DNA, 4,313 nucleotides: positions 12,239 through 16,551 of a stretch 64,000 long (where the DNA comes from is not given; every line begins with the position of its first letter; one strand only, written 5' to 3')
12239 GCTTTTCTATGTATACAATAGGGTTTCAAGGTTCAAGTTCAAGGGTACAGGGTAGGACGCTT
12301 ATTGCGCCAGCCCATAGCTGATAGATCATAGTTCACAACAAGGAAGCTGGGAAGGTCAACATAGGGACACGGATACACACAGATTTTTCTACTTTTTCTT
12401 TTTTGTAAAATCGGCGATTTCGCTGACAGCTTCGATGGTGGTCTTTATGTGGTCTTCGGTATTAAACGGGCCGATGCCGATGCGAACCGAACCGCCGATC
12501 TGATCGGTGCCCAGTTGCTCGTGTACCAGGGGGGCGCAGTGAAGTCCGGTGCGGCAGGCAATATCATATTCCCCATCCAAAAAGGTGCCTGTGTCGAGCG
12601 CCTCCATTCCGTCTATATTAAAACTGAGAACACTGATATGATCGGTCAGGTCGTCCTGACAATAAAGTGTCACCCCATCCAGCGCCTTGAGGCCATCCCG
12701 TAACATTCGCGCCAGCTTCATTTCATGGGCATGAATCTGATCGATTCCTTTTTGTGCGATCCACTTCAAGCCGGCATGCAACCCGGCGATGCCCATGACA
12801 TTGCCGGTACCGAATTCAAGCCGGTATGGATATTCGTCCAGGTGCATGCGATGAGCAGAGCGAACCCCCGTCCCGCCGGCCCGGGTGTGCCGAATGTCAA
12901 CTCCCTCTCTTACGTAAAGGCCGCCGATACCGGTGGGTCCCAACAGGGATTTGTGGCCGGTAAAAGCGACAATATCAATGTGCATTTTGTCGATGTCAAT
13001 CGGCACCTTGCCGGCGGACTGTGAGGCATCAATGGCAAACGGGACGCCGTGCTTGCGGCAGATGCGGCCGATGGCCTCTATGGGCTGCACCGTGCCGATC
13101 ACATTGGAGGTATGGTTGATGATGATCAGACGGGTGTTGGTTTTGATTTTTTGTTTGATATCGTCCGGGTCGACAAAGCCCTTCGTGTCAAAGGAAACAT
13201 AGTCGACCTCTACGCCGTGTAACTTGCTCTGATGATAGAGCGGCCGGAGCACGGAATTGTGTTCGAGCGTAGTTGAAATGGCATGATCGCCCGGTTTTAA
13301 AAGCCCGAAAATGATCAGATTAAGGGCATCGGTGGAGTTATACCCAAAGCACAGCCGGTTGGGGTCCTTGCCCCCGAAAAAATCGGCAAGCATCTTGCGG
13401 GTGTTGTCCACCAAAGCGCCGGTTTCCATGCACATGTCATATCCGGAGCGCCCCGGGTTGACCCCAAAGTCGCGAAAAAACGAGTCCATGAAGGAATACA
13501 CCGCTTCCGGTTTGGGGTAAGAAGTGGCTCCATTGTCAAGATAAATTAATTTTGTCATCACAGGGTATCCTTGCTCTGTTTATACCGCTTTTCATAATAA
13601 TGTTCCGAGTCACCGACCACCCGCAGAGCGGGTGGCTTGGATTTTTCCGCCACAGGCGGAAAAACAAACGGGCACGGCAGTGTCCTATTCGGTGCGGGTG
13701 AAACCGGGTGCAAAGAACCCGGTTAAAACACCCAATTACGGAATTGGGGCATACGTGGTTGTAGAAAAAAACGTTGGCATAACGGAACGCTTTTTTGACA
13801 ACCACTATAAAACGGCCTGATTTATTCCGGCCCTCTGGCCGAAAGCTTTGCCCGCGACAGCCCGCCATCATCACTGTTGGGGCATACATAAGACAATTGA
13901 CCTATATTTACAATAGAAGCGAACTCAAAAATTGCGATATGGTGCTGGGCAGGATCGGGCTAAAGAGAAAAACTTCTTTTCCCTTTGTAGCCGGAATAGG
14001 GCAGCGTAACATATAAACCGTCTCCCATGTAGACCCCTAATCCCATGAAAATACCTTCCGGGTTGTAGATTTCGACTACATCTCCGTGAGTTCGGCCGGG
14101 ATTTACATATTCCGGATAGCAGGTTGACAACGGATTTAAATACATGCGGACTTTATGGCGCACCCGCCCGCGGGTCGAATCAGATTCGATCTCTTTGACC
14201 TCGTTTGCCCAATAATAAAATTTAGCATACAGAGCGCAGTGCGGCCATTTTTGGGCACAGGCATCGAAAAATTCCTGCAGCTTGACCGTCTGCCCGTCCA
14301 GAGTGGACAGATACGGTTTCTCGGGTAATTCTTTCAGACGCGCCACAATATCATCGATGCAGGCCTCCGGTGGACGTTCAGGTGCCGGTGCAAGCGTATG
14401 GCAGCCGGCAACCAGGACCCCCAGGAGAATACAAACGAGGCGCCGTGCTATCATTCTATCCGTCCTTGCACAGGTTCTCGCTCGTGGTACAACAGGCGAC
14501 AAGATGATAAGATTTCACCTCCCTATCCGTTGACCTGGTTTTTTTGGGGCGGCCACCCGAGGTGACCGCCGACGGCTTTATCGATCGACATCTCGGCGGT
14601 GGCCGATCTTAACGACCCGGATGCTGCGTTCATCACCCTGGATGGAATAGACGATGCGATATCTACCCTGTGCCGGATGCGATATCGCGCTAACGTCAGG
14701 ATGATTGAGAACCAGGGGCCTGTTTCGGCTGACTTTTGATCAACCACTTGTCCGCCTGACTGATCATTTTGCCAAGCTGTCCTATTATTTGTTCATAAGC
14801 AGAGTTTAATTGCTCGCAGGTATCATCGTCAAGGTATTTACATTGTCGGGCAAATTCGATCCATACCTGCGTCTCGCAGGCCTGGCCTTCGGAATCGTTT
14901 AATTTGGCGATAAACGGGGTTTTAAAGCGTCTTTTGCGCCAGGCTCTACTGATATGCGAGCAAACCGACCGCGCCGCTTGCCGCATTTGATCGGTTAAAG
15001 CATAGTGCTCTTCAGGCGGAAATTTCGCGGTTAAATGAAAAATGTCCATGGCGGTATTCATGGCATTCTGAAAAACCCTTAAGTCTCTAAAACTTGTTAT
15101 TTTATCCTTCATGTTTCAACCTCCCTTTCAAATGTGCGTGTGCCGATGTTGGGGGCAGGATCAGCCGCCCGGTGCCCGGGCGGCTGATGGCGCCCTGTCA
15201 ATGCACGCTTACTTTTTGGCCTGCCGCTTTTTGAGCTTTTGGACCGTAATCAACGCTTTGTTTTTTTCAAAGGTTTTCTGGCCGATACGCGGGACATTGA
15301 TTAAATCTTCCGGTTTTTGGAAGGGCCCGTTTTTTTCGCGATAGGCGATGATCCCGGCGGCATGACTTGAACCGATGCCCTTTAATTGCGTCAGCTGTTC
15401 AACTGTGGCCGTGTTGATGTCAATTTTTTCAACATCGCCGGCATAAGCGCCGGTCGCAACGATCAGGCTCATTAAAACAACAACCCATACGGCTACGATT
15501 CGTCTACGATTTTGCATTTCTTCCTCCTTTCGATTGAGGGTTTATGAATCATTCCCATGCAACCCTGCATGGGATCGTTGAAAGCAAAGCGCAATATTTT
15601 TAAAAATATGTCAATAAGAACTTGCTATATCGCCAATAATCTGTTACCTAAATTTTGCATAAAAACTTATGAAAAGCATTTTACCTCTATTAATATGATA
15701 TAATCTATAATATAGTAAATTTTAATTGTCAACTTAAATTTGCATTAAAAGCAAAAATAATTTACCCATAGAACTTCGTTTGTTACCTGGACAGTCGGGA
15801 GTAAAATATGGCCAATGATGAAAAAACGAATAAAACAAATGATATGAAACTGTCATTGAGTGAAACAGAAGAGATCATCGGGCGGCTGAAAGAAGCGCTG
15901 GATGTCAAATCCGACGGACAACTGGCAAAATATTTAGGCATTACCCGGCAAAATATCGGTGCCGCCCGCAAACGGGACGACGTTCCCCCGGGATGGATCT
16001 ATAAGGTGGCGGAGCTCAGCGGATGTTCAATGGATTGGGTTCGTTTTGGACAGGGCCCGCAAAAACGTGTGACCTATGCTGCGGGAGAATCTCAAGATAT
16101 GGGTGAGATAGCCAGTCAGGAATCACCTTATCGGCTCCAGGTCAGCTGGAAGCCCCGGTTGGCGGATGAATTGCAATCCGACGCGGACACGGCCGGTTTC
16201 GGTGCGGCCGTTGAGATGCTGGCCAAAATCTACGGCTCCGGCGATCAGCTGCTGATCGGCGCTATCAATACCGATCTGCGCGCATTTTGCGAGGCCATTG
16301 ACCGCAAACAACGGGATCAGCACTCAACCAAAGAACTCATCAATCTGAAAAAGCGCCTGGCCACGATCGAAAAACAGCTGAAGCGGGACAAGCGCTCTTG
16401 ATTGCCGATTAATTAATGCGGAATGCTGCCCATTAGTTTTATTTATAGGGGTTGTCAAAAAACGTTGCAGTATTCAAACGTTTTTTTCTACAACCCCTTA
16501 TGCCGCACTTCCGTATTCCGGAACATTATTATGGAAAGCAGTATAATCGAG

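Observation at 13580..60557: Dispersed ~104-bp hairpin repeat family: 8 copies in 64 kb, mostly co-oriented with adjacent genes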

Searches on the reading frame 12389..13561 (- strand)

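Call 9: search_protein_families(library=pfam, proteins=[window:12389-13561:-])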
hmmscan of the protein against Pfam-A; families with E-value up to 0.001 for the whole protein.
window:12389-13561:- (390 aa): 6 families
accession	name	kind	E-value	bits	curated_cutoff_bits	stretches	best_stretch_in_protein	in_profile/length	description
PF00266.25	Aminotran_5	-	1.4e-91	307.6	21.5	1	6-373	1-369/371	Aminotransferase class-V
PF01053.26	Cys_Met_Meta_PP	-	4.2e-11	42.4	27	1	78-220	78-215/381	Cys/Met metabolism PLP-dependent enzyme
PF01041.23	DegT_DnrJ_EryC1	-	9.5e-10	38.6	19.8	1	75-307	47-271/360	DegT/DnrJ/EryC1/StrS aminotransferase family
PF01212.27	Beta_elim_lyase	-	3.6e-08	33.5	27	1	79-220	59-214/288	Beta-eliminating lyase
PF00282.25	Pyridoxal_deC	-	2.4e-05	23.7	27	1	113-296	163-358/375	Pyridoxal-dependent decarboxylase conserved domain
PF00464.25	SHMT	-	0.00037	19.7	27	1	86-293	105-318/399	Serine hydroxymethyltransferase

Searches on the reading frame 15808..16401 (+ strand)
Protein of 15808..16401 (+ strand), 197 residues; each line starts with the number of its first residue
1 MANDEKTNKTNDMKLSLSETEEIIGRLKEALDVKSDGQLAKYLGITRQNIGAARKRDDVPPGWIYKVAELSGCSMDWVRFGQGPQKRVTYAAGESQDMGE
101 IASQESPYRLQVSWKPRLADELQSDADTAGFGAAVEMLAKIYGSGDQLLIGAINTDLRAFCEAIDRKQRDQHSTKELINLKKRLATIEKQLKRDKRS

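Call 9: search_protein_families(library=pfam, proteins=[window:15808-16401:+])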
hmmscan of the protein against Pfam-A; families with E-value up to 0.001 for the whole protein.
window:15808-16401:+ (197 aa): 1 family
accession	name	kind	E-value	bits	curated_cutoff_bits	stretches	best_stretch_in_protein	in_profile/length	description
PF07022.19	Phage_CI_repr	-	5.4e-11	43.1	22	1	23-84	2-63/65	Bacteriophage CI repressor helix-turn-helix domain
